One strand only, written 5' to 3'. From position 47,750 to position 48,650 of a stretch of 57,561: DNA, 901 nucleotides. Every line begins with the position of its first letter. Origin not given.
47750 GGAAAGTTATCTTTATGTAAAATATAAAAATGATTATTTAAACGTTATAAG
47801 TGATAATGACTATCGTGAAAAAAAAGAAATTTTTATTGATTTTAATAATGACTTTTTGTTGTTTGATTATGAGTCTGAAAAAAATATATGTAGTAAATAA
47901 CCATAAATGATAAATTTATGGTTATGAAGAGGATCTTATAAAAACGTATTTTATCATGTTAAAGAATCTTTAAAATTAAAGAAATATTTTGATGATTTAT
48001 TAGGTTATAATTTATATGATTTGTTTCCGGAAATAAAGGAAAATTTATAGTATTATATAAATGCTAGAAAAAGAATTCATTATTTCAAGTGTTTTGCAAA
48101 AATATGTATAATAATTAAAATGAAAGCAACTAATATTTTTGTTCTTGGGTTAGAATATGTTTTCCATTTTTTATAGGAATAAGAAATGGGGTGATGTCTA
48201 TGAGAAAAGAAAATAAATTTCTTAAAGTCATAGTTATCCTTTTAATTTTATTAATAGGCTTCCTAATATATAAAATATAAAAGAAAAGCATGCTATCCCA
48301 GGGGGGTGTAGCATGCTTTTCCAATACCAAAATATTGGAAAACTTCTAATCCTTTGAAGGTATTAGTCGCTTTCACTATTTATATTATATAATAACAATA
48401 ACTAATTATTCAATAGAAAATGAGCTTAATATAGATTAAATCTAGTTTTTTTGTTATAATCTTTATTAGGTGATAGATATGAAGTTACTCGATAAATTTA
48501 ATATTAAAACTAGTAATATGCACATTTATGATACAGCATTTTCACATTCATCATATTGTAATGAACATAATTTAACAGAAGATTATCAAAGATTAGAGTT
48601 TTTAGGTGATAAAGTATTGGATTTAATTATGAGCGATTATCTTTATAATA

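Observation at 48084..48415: Locus B: second copy of the same small-peptide / convergent-sRNA architecture, with arms that co-vary within each locus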

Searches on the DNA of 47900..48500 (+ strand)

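Call 26: search_rna_families(source=window, start=47900, end=48500, threshold=evalue, max_evalue=10)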
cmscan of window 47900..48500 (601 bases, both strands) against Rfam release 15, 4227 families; matches with E-value up to 10: 13.
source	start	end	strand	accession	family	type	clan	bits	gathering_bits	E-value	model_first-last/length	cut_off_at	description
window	48145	48223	+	RF02431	SpF22_sRNA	Gene; sRNA;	-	22.7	55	0.043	1-140/140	no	Streptococcus sRNA SpF22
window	48277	48351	-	RF02064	STnc370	Gene; sRNA;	-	21.9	54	2.7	1-71/71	no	Enterobacterial sRNA STnc370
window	48225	48325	+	RF01859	Phe_leader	Cis-reg; leader;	-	21.5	55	0.42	1-125/125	no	Phenylalanine leader peptide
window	48193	48238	+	RF01363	CRISPR-DR50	Gene; CRISPR;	-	20.4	47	1.9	1-46/46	no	CRISPR RNA direct repeat element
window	48105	48145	-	RF02416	TCV_H4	Cis-reg;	-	19.3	50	0.99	1-51/51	no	Turnip crinkle virus 3'UTR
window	48373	48399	-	RF01105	SBWMV2_UPD-PKl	Cis-reg;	-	18.7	39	6.2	1-27/27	no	Pseudoknot of upstream pseudoknot domain (UPD) of the 3'UTR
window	48188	48245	+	RF04255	MIR8001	Gene; miRNA;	-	18.3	90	1.2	1-67/67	no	MIR8001 microRNA precursor family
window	48260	48285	-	RF03480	mir-1284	Gene; miRNA;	-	18.1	80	2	36-61/92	no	mir-1284 microRNA precursor family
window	48240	48334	+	RF02859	Arrc11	Gene; sRNA;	-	17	52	3.4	1-175/175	no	Actinobacillus sRNA 11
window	48180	48322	+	RF04315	manA-II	Cis-reg;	-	16.5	100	3.4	1-147/147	no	manA_II ncRNA motif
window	48289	48385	+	RF02869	ncS025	Gene; sRNA;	-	15.8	46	3.3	1-85/85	no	Burkholderia sRNA 25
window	48194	48322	+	RF00007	U12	Gene; snRNA; splicing;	CL00006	12.6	53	6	1-151/151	no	U12 minor spliceosomal RNA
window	47996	48037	-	RF02350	psRNA6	Gene; sRNA;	-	10.6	60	1.6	1-333/333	no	Nitrosomonas sRNA psRNA6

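Call 86: search_dna_similar(query=window:48084-48415:+, collection=plasmids, mode=distant, max_evalue=0.01, max_rows=10)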
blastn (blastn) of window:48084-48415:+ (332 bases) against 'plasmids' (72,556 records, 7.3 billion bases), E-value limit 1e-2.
No match.

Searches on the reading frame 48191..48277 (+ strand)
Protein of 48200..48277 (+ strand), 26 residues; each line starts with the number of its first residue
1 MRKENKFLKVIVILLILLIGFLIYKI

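Call 15: search_protein_families(library=pfam, proteins=[window:48200-48277:+, window:48191-48277:+], max_evalue=10)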
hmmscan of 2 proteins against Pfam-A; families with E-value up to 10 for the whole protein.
seq(26 aa): 0 families

seq(29 aa): 1 family
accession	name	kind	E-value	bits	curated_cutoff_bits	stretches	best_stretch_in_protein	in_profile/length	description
PF20077.4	CcmD_alt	-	0.053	14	23.5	1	3-27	25-49/61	CcmD family protein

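Call 76: search_protein_families(library=ncbifam, proteins=[window:48200-48277:+], max_evalue=10)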
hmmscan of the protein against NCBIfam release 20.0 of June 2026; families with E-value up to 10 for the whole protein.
seq(26 aa): 2 families
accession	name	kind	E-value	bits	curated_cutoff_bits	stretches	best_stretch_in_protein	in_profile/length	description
NF047981.1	RC1041_fam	subfamily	0.018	14.7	90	1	6-24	19-38/57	RC1041 family protein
NF038277.1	accessory_MacP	equivalog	0.85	10.1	45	1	5-23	78-96/98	cell wall synthase accessory phosphoprotein MacP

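Call 77: search_protein_families(library=phrogs, proteins=[window:48200-48277:+], max_evalue=1)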
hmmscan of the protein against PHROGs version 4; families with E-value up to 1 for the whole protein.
seq(26 aa): 4 families
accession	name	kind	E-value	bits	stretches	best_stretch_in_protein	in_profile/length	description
phrog_20921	-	unknown function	0.11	13.5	1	6-24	125-143/149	-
phrog_26834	-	unknown function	0.25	12.4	1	2-24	28-50/94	-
phrog_38462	-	unknown function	0.33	12.1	1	9-22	22-35/40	-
phrog_4297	-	lysis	0.67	11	1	2-23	9-30/130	Rz-like spanin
